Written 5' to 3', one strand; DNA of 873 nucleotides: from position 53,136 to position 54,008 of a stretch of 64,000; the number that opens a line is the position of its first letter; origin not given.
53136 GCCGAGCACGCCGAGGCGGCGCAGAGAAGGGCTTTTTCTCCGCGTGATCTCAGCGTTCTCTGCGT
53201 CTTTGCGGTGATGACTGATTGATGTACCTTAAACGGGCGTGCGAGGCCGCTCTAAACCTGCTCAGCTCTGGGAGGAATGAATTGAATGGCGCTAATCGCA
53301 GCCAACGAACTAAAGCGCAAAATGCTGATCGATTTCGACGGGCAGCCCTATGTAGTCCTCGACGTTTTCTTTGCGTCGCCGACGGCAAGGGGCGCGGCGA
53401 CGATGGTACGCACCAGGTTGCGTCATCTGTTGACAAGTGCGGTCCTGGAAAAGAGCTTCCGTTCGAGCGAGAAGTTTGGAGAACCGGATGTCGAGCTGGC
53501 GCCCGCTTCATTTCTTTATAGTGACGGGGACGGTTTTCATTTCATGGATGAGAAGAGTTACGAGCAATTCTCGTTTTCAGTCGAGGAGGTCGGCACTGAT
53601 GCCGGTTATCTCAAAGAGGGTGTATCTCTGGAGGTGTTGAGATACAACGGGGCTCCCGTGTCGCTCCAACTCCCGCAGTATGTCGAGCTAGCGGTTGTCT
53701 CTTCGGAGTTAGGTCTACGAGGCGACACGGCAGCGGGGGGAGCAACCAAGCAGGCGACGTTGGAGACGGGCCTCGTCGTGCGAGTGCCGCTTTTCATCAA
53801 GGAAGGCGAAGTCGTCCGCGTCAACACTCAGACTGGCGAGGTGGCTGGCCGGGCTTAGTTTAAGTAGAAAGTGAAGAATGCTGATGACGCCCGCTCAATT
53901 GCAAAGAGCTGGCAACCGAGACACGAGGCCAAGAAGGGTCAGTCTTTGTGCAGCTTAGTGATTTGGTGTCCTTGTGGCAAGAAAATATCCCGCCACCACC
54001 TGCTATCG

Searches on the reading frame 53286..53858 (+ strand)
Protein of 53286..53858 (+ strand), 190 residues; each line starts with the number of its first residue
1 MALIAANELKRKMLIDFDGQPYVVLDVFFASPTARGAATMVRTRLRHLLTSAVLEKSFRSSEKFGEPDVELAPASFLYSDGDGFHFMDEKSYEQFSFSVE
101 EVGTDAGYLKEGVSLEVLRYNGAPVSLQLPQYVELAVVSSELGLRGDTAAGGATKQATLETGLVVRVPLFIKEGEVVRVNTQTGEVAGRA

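Call 90: search_protein_families(library=pfam, proteins=[window:53286-53858:+], max_evalue=0.00001)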
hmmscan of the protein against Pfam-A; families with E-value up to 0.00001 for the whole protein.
window:53286-53858:+ (190 aa): 3 families
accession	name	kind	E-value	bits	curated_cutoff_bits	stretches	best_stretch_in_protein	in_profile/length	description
PF09285.17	Elong-fact-P_C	-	4.6e-21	74.7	25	1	133-187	1-54/56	Elongation factor P, C-terminal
PF01132.26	EFP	-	5e-19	68.4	27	1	74-125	3-54/54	Elongation factor P (EF-P) OB domain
PF08207.18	EFP_N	-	5.9e-14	52.3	23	1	6-64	2-58/58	Elongation factor P (EF-P) KOW-like domain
